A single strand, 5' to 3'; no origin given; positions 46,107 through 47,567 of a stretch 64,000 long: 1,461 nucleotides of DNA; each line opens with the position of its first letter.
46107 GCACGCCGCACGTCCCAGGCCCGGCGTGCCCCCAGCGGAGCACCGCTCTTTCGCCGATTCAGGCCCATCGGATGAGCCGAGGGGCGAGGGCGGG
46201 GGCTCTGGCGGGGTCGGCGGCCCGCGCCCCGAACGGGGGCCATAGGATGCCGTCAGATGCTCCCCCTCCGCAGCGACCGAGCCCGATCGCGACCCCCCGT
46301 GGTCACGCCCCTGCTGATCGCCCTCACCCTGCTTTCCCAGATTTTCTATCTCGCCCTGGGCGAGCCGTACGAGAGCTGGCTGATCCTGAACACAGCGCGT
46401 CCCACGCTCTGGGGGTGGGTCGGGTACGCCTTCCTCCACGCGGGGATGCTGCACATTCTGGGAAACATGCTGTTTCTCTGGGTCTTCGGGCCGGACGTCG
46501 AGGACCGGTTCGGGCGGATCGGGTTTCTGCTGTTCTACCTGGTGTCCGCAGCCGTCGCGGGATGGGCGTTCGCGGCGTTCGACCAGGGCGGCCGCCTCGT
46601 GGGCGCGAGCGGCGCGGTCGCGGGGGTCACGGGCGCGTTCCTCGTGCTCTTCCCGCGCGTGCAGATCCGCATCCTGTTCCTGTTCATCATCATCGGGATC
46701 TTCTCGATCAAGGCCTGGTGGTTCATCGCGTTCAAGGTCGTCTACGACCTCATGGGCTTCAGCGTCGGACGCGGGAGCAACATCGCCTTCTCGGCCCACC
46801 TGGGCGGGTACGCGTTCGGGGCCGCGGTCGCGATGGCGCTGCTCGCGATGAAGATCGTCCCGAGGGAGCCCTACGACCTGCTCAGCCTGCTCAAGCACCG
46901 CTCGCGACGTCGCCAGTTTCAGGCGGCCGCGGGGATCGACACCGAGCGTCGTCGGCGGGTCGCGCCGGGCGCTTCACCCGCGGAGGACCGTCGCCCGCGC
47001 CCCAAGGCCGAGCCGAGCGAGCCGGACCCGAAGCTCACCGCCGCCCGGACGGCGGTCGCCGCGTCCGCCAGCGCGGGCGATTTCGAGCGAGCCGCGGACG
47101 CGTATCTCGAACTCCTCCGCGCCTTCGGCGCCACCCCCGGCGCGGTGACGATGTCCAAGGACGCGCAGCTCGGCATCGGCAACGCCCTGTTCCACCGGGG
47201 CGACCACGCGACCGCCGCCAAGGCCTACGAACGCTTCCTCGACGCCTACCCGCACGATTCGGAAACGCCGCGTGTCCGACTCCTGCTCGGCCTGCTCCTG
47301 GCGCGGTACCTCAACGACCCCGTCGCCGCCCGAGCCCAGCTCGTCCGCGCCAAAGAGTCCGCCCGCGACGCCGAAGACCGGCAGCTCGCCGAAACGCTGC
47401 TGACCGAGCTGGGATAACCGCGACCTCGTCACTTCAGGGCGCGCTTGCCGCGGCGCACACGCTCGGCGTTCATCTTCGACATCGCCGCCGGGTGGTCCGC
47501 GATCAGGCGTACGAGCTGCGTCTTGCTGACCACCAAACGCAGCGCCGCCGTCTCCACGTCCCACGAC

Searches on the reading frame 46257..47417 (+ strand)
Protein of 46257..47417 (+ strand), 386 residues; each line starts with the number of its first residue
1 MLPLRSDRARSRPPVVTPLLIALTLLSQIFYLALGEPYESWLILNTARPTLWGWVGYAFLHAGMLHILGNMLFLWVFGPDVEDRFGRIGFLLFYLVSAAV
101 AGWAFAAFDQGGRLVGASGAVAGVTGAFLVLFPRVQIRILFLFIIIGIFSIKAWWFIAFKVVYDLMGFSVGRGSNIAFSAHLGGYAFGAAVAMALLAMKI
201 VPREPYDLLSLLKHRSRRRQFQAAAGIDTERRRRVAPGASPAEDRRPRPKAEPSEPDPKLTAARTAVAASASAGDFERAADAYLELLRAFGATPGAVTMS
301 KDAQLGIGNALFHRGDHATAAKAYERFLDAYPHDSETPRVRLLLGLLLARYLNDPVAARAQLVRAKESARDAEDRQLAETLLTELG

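Call 67: search_protein_families(library=pfam, proteins=[window:46257-47417:+], max_evalue=0.00001)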
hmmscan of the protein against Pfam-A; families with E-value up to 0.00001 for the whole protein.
window:46257-47417:+ (386 aa): 4 families
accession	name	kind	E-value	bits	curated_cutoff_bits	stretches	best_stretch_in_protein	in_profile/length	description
PF01694.28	Rhomboid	-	9.8e-29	100.8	22.6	1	50-196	3-141/143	Rhomboid domain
PF13432.12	TPR_16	-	1.6e-09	38.4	32.7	1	273-334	10-64/65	Tetratricopeptide repeat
PF13174.12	TPR_6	-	1.6e-06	28.8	26.3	0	302-333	1-32/33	Tetratricopeptide repeat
PF13428.12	TPR_14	-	7.8e-06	26.5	23.5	0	302-336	2-36/44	Tetratricopeptide repeat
